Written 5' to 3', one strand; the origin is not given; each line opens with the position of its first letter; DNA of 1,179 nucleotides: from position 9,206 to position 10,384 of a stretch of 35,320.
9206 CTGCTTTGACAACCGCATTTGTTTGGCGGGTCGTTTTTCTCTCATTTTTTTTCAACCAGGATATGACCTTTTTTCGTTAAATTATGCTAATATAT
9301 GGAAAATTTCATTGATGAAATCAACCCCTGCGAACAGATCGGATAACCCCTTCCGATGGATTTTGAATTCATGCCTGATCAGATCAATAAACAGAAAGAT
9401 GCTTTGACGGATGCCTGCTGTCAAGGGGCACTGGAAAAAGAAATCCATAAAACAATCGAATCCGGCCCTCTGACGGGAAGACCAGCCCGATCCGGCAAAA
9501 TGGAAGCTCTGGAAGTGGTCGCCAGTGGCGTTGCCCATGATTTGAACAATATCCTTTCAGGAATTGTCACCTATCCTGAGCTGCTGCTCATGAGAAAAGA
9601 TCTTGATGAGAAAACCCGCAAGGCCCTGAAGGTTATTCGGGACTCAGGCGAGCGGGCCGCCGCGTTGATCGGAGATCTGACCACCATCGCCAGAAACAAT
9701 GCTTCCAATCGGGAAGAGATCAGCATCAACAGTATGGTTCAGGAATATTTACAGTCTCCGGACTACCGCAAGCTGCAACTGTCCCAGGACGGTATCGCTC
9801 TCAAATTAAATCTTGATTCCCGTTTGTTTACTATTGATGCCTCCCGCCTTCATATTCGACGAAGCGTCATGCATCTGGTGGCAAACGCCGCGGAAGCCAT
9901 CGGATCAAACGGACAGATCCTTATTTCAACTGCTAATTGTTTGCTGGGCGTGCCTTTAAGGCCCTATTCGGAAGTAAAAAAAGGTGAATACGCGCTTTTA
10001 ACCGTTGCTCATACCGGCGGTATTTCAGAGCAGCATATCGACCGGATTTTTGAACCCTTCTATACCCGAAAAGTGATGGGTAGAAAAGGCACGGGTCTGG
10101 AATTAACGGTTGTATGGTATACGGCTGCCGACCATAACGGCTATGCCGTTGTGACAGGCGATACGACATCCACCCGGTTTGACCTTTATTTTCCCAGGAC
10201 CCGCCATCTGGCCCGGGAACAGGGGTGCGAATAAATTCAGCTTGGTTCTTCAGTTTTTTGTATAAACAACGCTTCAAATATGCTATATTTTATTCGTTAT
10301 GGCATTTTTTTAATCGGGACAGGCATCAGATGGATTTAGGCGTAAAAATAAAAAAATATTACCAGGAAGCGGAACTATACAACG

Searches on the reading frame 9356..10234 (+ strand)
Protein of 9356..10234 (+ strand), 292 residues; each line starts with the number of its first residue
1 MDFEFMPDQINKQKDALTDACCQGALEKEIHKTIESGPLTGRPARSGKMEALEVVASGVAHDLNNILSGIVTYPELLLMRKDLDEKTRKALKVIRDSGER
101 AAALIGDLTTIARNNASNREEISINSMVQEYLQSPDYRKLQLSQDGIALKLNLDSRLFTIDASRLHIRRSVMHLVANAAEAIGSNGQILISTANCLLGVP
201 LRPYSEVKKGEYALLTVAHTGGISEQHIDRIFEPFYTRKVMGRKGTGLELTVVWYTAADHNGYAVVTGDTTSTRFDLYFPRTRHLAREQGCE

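Call 68: search_protein_families(library=pfam, proteins=[window:9356-10234:+], max_evalue=0.00001)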
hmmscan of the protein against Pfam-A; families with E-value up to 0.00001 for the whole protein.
window:9356-10234:+ (292 aa): 2 families
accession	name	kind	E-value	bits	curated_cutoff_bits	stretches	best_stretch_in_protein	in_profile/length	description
PF00512.31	HisKA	-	1.7e-11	44.4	26.9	1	55-115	5-64/66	His Kinase A (phospho-acceptor) domain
PF02518.31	HATPase_c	-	2.3e-10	41.4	26.4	1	165-282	4-110/111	Histidine kinase-, DNA gyrase B-, and HSP90-like ATPase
